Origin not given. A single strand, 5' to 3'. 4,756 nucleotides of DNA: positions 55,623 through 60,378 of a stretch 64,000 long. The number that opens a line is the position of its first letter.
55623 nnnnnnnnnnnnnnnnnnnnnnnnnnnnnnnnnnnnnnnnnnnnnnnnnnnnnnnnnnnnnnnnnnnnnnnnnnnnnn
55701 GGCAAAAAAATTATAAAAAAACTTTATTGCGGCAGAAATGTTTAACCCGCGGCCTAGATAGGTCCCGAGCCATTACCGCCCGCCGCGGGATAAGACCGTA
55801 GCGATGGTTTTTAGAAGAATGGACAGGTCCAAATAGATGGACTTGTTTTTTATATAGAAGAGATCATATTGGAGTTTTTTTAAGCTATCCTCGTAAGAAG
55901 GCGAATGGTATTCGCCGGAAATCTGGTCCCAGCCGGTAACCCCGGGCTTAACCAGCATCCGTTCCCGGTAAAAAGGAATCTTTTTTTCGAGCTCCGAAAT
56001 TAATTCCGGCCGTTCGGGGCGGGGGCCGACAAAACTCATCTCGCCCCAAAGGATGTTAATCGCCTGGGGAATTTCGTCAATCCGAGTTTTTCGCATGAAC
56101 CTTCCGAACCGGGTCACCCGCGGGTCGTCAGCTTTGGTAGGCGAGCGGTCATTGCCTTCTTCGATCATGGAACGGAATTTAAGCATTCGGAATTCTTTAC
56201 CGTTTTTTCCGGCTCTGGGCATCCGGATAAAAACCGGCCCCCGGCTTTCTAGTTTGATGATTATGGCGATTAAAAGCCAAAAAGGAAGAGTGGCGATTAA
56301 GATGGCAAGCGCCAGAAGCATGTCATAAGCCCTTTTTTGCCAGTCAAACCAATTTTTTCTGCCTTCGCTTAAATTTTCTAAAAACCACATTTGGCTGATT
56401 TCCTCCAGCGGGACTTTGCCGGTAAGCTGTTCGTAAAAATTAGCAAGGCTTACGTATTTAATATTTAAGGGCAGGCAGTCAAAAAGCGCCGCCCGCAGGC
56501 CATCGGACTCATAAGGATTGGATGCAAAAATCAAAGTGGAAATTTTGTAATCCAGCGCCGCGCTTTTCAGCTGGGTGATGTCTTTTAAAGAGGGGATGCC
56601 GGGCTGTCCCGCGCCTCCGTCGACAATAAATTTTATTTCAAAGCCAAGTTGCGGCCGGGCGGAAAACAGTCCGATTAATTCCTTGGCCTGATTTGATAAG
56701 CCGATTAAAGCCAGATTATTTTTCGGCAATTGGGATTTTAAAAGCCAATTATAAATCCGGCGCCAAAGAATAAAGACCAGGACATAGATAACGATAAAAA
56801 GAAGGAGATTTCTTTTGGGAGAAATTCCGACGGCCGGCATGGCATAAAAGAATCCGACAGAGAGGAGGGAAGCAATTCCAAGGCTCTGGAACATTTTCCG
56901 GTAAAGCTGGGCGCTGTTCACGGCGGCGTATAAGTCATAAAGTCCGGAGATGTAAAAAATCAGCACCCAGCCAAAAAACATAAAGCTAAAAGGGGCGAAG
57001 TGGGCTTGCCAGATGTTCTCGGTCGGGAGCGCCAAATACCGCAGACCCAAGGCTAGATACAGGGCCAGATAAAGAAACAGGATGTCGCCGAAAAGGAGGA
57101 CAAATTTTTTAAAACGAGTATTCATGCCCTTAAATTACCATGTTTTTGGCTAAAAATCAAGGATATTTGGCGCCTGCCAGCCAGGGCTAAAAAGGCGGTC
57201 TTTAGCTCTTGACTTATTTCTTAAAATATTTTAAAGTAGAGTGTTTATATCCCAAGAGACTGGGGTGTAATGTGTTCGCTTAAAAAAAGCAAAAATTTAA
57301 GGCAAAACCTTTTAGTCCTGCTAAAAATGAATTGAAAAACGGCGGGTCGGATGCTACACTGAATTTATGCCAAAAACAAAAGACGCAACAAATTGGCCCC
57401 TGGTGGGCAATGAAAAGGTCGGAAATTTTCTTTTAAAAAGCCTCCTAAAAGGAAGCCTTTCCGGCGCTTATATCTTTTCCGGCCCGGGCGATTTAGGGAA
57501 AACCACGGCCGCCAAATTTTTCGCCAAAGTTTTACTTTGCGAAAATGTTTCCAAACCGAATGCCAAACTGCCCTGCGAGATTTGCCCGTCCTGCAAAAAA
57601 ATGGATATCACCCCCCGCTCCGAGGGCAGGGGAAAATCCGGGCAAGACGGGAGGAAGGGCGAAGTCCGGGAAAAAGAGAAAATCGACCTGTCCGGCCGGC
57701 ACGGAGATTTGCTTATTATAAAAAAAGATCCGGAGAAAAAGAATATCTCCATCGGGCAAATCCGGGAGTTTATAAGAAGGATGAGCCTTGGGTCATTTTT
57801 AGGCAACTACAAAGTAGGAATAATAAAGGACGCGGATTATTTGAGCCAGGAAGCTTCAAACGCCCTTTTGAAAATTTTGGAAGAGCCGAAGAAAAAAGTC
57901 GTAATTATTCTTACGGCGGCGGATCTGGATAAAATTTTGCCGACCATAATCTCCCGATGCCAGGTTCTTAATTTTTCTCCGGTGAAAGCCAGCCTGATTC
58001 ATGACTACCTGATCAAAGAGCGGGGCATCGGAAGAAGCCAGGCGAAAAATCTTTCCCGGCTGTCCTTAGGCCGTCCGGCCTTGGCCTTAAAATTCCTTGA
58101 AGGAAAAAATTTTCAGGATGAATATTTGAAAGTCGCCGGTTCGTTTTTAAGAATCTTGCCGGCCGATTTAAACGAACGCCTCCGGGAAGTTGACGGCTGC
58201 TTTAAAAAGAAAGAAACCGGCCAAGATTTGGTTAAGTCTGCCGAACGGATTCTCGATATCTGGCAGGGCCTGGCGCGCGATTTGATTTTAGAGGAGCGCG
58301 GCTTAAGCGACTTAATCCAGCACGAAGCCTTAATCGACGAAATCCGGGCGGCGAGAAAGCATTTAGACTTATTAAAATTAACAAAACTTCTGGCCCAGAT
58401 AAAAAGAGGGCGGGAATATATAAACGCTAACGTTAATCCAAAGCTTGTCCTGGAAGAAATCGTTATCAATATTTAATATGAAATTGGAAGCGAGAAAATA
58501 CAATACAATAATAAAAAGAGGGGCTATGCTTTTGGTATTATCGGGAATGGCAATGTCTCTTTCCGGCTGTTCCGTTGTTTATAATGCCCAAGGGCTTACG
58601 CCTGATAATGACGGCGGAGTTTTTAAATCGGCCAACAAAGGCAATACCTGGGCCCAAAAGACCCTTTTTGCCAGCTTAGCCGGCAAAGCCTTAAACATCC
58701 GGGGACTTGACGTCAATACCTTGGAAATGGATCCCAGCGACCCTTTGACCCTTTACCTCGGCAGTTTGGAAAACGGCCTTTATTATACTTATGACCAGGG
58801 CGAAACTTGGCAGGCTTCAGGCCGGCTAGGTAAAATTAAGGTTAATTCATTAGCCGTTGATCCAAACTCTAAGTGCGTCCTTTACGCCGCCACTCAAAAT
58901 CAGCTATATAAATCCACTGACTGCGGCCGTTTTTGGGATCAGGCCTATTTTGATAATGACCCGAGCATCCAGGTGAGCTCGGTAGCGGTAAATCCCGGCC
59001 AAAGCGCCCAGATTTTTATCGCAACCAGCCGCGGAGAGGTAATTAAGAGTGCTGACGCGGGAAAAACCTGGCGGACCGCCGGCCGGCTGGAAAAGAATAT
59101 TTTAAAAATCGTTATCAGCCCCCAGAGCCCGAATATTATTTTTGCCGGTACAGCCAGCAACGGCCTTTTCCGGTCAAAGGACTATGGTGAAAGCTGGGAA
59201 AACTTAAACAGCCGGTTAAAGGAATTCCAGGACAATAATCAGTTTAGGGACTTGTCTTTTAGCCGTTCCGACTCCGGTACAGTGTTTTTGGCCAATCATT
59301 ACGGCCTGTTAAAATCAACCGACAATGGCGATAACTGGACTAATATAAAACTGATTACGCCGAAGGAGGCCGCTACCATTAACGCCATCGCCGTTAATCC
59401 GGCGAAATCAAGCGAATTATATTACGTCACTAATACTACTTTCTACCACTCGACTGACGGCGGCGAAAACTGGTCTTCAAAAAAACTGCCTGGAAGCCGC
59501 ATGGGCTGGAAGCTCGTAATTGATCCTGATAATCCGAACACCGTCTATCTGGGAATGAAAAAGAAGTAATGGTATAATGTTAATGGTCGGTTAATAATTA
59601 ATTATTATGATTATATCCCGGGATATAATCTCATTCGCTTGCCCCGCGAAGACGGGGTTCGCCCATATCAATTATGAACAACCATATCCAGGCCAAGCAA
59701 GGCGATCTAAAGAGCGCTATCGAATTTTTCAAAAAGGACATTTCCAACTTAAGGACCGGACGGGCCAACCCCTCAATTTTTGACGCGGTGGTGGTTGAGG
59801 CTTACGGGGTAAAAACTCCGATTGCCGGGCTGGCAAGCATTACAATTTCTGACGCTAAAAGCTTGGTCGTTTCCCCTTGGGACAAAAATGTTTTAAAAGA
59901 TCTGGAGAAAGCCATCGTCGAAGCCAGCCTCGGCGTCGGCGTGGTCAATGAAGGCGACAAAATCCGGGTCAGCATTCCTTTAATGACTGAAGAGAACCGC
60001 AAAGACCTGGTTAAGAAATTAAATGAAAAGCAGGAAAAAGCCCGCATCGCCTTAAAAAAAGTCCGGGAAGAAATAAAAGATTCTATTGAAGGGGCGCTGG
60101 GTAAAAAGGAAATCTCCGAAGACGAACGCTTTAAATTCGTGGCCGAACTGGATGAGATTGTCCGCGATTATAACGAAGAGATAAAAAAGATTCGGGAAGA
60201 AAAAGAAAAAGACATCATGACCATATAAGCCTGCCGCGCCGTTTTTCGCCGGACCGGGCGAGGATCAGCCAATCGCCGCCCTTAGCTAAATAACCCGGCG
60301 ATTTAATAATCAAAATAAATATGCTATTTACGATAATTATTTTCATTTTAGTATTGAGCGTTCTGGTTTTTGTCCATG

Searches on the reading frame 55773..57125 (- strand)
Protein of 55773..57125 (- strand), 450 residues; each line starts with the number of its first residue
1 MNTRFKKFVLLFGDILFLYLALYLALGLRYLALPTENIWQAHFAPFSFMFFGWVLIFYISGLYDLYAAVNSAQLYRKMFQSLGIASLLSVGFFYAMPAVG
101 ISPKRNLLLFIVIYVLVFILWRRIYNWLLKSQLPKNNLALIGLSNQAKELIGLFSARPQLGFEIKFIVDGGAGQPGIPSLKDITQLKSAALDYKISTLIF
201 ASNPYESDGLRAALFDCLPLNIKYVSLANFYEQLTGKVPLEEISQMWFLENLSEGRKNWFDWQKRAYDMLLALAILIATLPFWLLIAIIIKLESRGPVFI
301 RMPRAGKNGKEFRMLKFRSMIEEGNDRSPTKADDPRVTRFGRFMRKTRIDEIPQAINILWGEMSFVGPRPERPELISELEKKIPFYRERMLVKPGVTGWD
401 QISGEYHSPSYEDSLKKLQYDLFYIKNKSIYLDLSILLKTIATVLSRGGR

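Call 8: search_protein_families(library=ncbifam, proteins=[window:55773-57125:-], max_evalue=1e-8)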
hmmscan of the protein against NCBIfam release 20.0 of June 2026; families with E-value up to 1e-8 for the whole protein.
window:55773-57125:- (450 aa): 10 families
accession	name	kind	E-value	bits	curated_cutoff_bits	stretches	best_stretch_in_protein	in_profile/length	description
TIGR03025.1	EPS_sugtrans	subfamily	5e-106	355.6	295.55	1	13-447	2-441/445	exopolysaccharide biosynthesis polyprenyl glycosylphosphotransferase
TIGR03013.1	EpsB_2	subfamily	6.9e-93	312.1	393.35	1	14-448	3-441/443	TIGR03013 family XrtA/PEP-CTERM system glycosyltransferase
TIGR03023.1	WcaJ_sugtrans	equivalog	1.7e-85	288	410.75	1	13-445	2-447/453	undecaprenyl-phosphate glucose phosphotransferase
TIGR03022.1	WbaP_sugtrans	subfamily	5e-62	210.6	403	1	10-449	1-454/456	undecaprenyl-phosphate galactose phosphotransferase WbaP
NF007518.0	PRK10124.1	equivalog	7.5e-49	166.7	684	1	9-441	20-454/464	undecaprenyl-phosphate glucose phosphotransferase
NF050817.1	PolSacchBiosHfsE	equivalog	5e-44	150.8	750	1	262-445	270-460/467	polysaccharide biosynthesis protein HfsE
NF052601.1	undeca_RfbP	equivalog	1.6e-42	145.5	330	1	259-445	40-236/244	undecaprenyl-phosphate galactose phosphotransferase family protein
NF041877.1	EPS_EpsZ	equivalog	4.1e-39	134.5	800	1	263-447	265-455/459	exopolysaccharide biosynthesis polyisoprenyl-phosphate hexose-1-phosphate transferase EpsZ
NF011751.0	PRK15204.1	equivalog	2.2e-27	95.8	907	1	261-449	277-474/476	undecaprenyl-phosphate galactose phosphotransferase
NF045514.1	glycotran_HepC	equivalog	4.7e-24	84.9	140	1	251-370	104-211/220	heterocyst development glycosyltransferase HepC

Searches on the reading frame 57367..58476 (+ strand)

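Call 8: search_protein_families(library=ncbifam, proteins=[window:57367-58476:+], max_evalue=1e-8)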
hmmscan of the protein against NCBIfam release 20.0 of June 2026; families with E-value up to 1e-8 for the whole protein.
window:57367-58476:+ (369 aa): 57 families (the best 25 are shown)
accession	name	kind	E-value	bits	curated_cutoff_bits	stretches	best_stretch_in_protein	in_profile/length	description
TIGR00678.1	holB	equivalog_domain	2.2e-46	157.8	180.6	2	108-238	59-186/188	DNA polymerase III subunit delta'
NF005972.1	PRK08058.1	equivalog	1.1e-41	143.1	340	1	104-369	69-326/328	DNA polymerase III subunit delta'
TIGR02397.1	dnaX_nterm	equivalog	2e-38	132.6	250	2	126-215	96-185/355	DNA polymerase III subunit gamma/tau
NF004047.0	PRK05564.1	equivalog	7.8e-37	126.9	282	1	112-369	59-310/313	DNA polymerase III subunit delta'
NF004046.1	PRK05563.1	equivalog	2.4e-35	122.5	400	2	126-215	97-186/567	DNA polymerase III subunit gamma/tau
NF011523.0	PRK14962.1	equivalog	3.8e-35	121.6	576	2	125-214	95-184/474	DNA polymerase III subunits gamma and tau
NF011514.0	PRK14953.1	equivalog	5.7e-35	121.2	536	2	126-217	98-189/488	DNA polymerase III subunits gamma and tau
NF005926.0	PRK07940.1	equivalog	5.3e-34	118.2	300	1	107-241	77-209/394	DNA polymerase III subunit delta'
NF011524.0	PRK14963.1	equivalog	1.2e-32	113.7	601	2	109-204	81-173/647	DNA polymerase III subunits gamma and tau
NF004310.0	PRK05707.1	equivalog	1.4e-32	113.4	280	1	108-368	67-320/328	DNA polymerase III subunit delta'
NF011510.0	PRK14948.1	equivalog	1.5e-32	113.2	593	2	126-215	102-191/640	DNA polymerase III subunit gamma/tau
NF011512.0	PRK14950.1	equivalog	1.4e-31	110.4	593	2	126-209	99-182/585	DNA polymerase III subunits gamma and tau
NF005638.0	PRK07399.1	subfamily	1.9e-31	109.3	230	1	123-244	103-224/317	DNA polymerase III subunit delta'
NF005581.0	PRK07276.1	equivalog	3.9e-31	108.7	263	1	114-271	73-224/291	DNA polymerase III subunit delta'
NF011531.0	PRK14971.1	equivalog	8.3e-31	107.5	685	1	126-215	100-189/614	DNA polymerase III subunit gamma/tau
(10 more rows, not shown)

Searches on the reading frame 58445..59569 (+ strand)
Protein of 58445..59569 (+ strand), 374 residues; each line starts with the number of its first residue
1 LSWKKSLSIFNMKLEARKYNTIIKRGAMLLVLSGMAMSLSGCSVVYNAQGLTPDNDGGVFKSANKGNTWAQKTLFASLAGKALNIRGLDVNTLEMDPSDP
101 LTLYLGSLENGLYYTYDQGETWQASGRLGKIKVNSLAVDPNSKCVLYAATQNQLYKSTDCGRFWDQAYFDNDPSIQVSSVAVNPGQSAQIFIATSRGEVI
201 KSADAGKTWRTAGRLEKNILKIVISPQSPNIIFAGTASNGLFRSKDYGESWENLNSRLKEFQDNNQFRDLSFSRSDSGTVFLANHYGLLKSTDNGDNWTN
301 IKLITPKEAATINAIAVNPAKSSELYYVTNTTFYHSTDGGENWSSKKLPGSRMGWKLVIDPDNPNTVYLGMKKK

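Call 8: search_protein_families(library=ncbifam, proteins=[window:58445-59569:+], max_evalue=1e-8)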
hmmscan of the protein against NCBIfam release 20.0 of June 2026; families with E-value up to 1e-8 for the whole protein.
window:58445-59569:+ (374 aa): 2 families
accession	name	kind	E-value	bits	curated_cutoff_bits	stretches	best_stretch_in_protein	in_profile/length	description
NF045728.1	glycosyl_F510_1955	equivalog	1e-38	133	175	3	54-214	69-215/246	F510_1955 family glycosylhydrolase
NF010237.0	PRK13684.1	equivalog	6.3e-18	64.9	326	1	236-346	63-167/334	photosynthesis system II assembly factor Ycf48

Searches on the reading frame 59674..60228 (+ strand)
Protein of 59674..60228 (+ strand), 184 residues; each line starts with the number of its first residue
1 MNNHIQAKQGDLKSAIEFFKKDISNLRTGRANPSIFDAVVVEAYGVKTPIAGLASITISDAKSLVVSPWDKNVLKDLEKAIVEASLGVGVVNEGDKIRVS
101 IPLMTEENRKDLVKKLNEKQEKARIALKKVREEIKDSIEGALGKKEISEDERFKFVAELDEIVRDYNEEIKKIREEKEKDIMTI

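Call 8: search_protein_families(library=ncbifam, proteins=[window:59674-60228:+], max_evalue=1e-8)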
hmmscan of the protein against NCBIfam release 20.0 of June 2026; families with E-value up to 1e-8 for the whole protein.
window:59674-60228:+ (184 aa): 1 family
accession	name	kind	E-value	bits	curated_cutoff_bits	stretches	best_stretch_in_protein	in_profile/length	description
TIGR00496.1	frr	equivalog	1.4e-48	164.8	149.1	1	14-184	6-176/176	ribosome recycling factor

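Call 31: list_cluster_members(proteins=[window:59674-60228:+, window:60321-61523:+, window:61586-63274:+, window:33047-34303:+, window:34437-35420:+, window:31586-32347:+, window:57367-58476:+])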
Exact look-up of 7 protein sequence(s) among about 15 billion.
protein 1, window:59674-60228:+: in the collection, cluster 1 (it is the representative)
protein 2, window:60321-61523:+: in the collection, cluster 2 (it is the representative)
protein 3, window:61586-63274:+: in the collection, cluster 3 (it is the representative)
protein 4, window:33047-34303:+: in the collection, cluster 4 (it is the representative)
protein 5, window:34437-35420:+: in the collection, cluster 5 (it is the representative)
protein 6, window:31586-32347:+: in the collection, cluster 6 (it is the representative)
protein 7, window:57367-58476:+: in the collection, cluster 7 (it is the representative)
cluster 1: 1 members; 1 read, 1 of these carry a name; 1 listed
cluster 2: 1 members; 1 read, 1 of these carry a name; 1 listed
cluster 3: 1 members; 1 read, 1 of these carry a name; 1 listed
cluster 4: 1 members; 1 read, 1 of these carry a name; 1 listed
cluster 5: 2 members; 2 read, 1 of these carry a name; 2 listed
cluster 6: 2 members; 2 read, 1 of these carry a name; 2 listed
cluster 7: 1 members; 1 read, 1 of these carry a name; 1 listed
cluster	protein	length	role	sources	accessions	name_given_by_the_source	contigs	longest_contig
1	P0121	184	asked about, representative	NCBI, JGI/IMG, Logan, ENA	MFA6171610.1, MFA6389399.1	MAG: ribosome recycling factor [Patescibacteria group bacterium] | ribosome recycling factor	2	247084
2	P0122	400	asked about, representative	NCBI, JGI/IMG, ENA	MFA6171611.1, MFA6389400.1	MAG: RIP metalloprotease RseP [Patescibacteria group bacterium] | regulator of sigma E protease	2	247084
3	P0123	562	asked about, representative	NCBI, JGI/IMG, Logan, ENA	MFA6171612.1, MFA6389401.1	MAG: AMP-dependent synthetase/ligase [Patescibacteria group bacterium] | long-chain acyl-CoA synthetase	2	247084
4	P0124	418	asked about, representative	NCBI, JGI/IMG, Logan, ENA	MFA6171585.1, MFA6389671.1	MAG: N-acetyl sugar amidotransferase [Patescibacteria group bacterium] | N-acetyl sugar amidotransferase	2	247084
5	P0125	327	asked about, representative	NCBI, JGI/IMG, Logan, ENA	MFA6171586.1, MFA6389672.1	MAG: class I SAM-dependent methyltransferase [Patescibacteria group bacterium] | SAM-dependent methyltransferase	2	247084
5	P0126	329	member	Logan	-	-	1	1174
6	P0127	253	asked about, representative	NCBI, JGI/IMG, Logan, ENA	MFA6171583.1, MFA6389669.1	MAG: imidazole glycerol phosphate synthase subunit HisF [Patescibacteria group bacterium] | cyclase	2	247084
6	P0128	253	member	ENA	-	-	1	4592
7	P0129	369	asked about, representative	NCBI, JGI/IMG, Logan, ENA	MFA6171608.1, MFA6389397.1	MAG: hypothetical protein WCW77_02350 [Patescibacteria group bacterium] | DNA polymerase-3 subunit delta'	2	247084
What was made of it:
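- The host is a Patescibacteria MAG (call 31). PGAP names it HisF (call 31).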
